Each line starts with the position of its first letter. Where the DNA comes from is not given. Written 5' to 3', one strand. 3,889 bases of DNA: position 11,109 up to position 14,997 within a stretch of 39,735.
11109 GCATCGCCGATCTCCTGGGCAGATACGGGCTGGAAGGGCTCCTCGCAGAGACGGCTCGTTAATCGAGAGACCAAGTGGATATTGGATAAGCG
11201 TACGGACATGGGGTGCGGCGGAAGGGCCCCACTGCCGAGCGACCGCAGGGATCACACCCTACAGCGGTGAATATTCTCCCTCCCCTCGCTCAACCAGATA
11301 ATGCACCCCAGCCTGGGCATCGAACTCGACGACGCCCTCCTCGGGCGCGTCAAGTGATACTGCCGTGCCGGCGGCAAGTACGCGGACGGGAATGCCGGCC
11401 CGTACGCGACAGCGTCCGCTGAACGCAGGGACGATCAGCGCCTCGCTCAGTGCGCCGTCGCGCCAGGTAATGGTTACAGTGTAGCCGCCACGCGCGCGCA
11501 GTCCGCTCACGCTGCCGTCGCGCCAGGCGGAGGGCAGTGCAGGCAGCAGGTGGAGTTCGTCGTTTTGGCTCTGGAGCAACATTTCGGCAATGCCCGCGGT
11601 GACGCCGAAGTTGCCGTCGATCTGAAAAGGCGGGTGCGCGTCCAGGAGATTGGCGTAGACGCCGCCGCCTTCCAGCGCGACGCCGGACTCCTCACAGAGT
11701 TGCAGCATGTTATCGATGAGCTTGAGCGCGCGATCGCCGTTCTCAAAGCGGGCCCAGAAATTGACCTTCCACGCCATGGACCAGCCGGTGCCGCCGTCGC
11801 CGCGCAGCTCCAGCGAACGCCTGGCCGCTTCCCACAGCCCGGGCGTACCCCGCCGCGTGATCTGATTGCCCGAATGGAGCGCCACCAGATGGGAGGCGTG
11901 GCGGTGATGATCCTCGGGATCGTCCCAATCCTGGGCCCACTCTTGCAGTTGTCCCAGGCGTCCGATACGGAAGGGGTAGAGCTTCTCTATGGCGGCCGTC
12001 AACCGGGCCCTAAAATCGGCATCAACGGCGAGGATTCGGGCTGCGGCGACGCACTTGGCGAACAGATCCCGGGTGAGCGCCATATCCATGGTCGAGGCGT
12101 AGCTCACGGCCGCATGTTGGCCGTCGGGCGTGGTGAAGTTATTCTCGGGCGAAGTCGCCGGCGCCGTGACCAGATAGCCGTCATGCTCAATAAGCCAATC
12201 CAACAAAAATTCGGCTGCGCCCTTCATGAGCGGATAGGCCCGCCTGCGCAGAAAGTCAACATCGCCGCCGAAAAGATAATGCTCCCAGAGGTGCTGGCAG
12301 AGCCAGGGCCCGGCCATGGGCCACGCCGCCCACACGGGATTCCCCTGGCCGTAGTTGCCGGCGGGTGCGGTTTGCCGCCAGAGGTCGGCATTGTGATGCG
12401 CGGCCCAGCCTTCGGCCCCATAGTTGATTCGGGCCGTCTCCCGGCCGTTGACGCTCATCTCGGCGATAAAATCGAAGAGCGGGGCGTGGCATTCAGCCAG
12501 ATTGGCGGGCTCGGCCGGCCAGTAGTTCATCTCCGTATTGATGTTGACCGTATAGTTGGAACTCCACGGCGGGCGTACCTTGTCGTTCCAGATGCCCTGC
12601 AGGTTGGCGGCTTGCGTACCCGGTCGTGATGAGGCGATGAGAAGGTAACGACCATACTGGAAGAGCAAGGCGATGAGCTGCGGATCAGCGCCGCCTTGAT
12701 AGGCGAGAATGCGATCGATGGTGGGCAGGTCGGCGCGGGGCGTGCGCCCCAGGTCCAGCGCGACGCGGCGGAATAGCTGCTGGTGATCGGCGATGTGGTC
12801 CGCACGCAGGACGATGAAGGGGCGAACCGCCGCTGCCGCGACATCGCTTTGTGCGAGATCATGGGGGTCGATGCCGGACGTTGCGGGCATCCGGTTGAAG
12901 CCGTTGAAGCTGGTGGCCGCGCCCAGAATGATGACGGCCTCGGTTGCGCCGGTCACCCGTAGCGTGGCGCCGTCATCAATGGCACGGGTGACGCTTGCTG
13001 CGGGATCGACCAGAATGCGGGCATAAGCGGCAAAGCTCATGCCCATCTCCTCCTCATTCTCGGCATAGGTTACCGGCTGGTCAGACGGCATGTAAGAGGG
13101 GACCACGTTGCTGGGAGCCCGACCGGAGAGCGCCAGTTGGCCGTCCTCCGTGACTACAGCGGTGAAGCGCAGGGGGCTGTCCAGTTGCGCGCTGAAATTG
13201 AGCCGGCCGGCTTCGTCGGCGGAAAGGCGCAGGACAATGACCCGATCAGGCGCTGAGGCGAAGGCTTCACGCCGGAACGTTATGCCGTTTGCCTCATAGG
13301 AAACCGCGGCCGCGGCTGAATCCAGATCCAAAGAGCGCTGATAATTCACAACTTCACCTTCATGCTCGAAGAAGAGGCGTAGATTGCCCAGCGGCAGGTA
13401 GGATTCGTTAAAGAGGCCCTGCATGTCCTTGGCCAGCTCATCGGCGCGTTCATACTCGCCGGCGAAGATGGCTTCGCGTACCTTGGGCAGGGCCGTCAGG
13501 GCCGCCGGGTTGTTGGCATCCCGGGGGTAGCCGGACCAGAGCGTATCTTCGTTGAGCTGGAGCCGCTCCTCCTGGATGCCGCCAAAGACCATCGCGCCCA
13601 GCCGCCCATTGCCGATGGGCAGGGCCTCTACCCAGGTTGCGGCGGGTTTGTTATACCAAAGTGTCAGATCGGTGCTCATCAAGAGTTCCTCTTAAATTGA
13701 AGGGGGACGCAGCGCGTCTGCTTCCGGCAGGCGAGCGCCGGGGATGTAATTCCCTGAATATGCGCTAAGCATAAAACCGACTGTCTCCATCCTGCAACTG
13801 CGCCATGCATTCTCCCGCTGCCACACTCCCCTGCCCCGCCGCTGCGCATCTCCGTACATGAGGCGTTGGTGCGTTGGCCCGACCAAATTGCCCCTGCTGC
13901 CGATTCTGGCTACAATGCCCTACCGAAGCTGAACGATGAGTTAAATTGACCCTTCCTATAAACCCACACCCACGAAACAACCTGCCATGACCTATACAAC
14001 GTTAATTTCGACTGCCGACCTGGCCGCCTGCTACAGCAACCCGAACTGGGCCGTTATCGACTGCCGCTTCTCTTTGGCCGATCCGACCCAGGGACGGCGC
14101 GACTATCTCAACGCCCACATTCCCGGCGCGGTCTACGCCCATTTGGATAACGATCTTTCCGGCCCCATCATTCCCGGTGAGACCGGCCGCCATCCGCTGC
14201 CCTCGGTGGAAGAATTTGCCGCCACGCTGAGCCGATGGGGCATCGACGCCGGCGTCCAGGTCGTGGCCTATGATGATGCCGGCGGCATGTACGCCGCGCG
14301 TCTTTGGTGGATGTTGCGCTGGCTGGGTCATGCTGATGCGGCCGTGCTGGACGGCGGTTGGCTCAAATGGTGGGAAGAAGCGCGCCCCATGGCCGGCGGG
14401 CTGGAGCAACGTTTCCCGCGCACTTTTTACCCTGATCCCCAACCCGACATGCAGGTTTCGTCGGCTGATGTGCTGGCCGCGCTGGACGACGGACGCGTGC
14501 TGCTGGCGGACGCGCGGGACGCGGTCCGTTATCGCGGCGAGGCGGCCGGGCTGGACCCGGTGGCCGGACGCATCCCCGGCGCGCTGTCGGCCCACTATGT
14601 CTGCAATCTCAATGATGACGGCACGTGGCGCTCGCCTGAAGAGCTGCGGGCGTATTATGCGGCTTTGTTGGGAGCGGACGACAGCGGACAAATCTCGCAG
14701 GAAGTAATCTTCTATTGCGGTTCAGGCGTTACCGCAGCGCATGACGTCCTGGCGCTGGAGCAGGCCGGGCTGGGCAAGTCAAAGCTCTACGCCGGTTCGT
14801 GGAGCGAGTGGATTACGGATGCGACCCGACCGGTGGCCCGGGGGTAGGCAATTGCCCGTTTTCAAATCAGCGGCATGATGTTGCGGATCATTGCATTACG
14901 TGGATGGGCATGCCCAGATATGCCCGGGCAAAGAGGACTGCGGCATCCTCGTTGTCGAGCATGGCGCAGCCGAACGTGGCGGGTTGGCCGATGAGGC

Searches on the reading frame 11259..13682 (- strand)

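Call 67: search_protein_families(library=pfam, proteins=[window:11259-13682:-], max_evalue=0.00001)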
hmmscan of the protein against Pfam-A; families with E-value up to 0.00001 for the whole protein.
window:11259-13682:- (807 aa): 3 families
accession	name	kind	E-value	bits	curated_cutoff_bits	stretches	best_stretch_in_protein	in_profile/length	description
PF22124.2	Glyco_hydro_95_cat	-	2.9e-181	603.3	27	1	292-702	5-408/408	Glycosyl hydrolase family 95 catalytic domain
PF14498.12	Glyco_hyd_65N_2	-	3.7e-75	253.4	27.7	1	8-260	1-232/234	Glycosyl hydrolase family 65, N-terminal domain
PF21307.2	Glyco_hydro_95_C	-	4.6e-26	91.6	27.6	1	704-796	1-93/94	Glycoside hydrolase family 95, C-terminal domain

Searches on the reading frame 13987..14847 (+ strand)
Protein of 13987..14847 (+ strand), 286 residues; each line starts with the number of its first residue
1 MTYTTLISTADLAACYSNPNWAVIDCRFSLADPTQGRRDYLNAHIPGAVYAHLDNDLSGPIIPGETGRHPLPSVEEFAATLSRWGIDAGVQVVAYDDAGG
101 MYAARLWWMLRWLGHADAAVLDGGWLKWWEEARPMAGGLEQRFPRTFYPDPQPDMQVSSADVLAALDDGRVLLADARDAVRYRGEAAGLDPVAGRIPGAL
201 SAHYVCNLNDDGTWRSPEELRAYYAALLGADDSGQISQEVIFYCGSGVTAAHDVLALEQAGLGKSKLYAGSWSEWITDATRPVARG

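Call 68: search_protein_families(library=pfam, proteins=[window:13987-14847:+], max_evalue=0.00001)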
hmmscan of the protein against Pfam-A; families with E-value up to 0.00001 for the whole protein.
window:13987-14847:+ (286 aa): 1 family
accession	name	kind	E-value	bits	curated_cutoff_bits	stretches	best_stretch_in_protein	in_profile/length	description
PF00581.25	Rhodanese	-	2.1e-28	99.2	22.2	2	10-130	3-101/102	Rhodanese-like domain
